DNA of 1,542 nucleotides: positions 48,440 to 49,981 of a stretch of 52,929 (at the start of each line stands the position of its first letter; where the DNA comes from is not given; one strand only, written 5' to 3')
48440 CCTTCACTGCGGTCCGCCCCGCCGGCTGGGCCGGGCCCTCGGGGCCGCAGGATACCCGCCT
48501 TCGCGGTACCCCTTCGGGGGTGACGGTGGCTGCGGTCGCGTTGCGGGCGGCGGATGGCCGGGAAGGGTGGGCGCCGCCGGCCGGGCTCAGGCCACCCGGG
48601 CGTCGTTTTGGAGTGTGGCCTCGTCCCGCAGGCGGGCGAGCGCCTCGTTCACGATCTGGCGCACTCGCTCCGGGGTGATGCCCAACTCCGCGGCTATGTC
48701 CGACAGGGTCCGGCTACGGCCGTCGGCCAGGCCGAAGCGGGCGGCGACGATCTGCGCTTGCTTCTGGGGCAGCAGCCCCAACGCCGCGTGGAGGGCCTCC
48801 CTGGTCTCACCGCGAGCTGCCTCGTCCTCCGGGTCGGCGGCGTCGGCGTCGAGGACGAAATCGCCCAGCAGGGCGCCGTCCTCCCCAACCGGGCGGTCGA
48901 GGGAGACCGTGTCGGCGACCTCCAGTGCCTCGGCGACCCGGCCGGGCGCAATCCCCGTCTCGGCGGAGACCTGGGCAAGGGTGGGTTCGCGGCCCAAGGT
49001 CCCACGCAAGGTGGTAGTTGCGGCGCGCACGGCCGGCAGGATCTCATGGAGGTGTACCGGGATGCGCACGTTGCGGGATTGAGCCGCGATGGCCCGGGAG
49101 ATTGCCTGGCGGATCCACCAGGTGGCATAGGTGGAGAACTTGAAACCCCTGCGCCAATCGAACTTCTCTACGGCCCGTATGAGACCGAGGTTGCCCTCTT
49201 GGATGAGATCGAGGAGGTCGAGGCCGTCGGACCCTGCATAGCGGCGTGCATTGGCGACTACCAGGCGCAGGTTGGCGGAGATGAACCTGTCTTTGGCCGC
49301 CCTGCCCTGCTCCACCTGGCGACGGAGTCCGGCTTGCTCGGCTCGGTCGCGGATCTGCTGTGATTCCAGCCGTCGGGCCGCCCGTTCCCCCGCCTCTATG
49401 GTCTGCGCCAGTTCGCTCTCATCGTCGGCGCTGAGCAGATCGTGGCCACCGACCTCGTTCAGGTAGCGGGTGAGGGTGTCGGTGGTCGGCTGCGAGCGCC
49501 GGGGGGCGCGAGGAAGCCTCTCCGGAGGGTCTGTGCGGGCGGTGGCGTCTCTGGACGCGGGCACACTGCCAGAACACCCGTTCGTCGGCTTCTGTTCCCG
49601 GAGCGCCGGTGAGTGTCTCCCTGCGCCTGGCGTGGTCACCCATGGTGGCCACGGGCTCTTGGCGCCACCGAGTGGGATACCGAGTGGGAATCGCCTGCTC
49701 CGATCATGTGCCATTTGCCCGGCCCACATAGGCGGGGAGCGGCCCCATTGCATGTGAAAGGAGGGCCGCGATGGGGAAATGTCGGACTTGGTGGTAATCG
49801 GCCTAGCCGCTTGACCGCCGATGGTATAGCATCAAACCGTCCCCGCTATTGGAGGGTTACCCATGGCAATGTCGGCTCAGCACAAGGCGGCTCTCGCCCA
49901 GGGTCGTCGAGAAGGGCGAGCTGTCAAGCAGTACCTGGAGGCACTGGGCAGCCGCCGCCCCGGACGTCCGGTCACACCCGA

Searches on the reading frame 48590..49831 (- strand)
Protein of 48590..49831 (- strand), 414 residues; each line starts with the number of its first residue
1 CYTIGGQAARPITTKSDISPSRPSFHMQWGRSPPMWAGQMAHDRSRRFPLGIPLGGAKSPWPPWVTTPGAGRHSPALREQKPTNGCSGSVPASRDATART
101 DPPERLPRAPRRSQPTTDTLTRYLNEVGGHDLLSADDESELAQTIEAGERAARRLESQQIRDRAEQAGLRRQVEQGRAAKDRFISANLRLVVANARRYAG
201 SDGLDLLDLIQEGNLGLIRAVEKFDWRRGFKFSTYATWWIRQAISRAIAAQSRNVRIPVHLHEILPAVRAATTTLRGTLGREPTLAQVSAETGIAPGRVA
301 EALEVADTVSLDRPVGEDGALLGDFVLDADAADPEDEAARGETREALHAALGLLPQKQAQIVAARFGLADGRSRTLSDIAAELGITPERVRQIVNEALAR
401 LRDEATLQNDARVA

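Call 25: search_protein_families(library=pfam, proteins=[window:48590-49831:-], max_evalue=0.00001)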
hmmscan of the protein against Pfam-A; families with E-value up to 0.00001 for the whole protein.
window:48590-49831:- (414 aa): 4 families
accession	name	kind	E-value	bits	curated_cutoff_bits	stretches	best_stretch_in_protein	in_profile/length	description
PF04542.20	Sigma70_r2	-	1.6e-21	76.3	24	1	184-253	2-70/71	Sigma-70 region 2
PF04539.22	Sigma70_r3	-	1.3e-17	64.1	25.3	1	265-337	3-77/78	Sigma-70 region 3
PF04545.22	Sigma70_r4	-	3.8e-14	52.4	24.1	1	350-402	1-49/50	Sigma-70, region 4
PF00140.25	Sigma70_r1_2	-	5.1e-09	36.4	22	1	118-150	1-33/34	Sigma-70 factor, region 1.2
